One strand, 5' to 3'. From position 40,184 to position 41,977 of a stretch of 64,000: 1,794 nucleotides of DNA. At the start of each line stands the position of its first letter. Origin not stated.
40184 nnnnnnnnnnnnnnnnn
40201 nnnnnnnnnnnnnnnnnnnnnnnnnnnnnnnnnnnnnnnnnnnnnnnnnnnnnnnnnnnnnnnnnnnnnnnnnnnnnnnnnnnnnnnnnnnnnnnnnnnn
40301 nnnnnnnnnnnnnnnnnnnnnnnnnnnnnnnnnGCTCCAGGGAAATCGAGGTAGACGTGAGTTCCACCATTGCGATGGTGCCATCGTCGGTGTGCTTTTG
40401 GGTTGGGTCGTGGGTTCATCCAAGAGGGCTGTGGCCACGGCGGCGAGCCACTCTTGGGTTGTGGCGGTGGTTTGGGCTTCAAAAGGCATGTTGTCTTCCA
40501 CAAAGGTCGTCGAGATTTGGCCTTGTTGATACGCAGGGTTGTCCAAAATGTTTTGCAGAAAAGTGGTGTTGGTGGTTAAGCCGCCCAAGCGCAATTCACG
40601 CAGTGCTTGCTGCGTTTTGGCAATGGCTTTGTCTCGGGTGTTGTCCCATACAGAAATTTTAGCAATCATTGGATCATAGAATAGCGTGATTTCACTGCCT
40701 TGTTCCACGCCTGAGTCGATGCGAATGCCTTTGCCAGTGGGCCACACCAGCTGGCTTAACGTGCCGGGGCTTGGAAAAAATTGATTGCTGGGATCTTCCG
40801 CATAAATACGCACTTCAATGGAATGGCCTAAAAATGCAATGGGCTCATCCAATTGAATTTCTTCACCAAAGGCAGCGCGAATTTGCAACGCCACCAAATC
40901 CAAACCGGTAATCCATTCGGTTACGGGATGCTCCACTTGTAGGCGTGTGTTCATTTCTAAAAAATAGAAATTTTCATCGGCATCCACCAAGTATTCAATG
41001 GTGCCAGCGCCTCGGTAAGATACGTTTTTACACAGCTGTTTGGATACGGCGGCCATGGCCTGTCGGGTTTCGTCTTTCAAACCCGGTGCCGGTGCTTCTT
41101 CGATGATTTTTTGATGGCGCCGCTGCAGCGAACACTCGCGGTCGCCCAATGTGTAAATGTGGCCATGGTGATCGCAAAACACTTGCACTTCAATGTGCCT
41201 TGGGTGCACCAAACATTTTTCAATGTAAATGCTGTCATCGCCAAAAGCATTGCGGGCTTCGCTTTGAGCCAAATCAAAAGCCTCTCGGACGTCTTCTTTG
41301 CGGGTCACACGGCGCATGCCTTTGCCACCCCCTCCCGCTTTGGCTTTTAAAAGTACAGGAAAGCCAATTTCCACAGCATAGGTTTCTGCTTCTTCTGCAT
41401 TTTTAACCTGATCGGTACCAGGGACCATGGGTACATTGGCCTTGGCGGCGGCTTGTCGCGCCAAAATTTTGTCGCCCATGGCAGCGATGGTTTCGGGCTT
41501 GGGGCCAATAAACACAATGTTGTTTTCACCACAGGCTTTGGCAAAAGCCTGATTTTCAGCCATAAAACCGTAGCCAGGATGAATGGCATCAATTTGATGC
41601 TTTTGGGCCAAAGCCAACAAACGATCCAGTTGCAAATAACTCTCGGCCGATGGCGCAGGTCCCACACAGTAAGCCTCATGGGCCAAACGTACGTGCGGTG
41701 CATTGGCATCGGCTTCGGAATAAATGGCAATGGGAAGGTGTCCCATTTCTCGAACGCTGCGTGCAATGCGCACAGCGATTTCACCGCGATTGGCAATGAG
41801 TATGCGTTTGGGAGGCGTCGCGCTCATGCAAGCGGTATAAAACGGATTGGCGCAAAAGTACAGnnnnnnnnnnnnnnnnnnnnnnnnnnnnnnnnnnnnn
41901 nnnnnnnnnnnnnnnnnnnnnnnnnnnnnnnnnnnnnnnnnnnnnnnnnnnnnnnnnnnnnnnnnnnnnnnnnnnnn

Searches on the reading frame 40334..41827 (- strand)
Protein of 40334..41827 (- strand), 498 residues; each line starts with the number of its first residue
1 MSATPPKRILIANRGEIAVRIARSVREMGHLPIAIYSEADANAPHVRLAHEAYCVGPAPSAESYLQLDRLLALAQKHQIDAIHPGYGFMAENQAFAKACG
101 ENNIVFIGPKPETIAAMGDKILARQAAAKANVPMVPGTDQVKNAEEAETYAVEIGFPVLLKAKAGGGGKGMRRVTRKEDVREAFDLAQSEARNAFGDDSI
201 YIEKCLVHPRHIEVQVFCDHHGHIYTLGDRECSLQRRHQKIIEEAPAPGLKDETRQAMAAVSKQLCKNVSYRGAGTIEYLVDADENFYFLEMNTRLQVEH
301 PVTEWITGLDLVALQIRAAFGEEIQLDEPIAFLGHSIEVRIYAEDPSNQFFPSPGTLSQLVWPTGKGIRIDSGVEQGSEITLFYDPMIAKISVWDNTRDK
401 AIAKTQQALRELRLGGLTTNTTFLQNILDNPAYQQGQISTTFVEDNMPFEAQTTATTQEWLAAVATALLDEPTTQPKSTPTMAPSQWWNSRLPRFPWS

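Call 61: search_protein_families(library=pfam, proteins=[window:40334-41827:-], max_evalue=0.0001)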
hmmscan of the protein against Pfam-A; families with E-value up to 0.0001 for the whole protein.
window:40334-41827:- (498 aa): 5 families
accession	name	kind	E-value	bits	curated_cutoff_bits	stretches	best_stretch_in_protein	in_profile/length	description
PF02786.22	CPSase_L_D2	-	1.9e-73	246.9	19.8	1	119-325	1-209/211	Carbamoyl-phosphate synthase L chain, ATP binding domain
PF00289.28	Biotin_carb_N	-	4.3e-43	146.7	25.5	1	7-114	3-110/110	Biotin carboxylase, N-terminal domain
PF02785.25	Biotin_carb_C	-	4.5e-38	130.1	32.4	1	338-444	1-107/108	Biotin carboxylase C-terminal domain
PF07478.18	Dala_Dala_lig_C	-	1.6e-09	38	24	1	142-294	23-174/204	D-ala D-ala ligase C-terminus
PF02222.28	ATP-grasp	-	1.7e-09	38.1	27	1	128-295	4-162/179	ATP-grasp domain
